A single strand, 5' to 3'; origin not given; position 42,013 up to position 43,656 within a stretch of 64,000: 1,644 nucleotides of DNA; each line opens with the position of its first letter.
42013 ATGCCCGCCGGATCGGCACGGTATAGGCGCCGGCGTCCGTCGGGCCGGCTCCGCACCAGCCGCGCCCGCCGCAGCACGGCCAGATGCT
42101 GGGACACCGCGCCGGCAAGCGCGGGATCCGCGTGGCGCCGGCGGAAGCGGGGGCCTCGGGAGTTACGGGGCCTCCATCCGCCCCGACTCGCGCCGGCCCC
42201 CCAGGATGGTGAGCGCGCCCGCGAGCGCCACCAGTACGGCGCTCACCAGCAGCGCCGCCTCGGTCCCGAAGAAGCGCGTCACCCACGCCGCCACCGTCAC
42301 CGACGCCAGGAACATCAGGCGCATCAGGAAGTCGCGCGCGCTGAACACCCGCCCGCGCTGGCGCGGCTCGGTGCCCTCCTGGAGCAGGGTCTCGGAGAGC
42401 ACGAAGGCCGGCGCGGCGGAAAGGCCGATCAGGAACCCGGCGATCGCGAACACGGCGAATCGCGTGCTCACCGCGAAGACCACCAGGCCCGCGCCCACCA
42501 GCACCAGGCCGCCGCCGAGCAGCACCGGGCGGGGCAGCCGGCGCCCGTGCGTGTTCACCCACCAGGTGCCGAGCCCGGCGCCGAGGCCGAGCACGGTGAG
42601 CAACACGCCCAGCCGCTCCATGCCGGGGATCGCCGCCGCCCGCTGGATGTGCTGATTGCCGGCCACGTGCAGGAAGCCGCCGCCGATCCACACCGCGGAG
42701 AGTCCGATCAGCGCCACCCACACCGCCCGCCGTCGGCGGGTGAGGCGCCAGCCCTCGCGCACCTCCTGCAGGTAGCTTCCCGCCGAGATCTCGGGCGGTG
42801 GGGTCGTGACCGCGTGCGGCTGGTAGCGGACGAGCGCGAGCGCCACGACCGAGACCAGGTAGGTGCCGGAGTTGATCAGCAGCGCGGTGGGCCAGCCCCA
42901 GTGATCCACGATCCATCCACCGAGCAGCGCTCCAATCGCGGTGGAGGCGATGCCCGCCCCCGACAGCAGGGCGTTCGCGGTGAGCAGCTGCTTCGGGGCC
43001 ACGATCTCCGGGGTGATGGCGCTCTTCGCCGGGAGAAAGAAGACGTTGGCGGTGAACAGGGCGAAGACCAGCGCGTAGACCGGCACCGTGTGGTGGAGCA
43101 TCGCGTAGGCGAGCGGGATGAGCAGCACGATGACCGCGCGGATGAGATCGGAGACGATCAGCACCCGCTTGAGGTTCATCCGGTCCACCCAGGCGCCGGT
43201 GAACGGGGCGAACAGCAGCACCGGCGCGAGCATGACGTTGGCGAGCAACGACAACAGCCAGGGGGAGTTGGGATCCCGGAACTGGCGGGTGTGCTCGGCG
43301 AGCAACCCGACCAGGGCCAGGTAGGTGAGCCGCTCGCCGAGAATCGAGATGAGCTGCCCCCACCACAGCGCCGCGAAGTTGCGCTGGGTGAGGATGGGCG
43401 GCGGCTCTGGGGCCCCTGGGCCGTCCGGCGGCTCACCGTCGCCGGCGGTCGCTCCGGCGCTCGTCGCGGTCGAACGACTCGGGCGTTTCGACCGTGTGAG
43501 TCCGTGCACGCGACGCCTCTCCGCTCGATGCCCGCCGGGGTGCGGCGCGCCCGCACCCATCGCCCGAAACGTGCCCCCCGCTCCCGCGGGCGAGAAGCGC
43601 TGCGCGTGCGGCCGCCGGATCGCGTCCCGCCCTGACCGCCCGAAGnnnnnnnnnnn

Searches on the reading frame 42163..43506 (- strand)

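Call 18: search_protein_families(library=pfam, proteins=[window:42163-43506:-], max_evalue=0.001)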
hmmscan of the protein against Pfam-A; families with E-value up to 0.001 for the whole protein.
window:42163-43506:- (447 aa): 2 families
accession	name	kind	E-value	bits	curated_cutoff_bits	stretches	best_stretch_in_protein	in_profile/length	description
PF07690.21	MFS_1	-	2.3e-31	109.4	33.4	2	47-313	1-251/347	Major Facilitator Superfamily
PF05977.19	MFS_3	-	8.4e-10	38.1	27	1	39-433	7-390/524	Transmembrane secretion effector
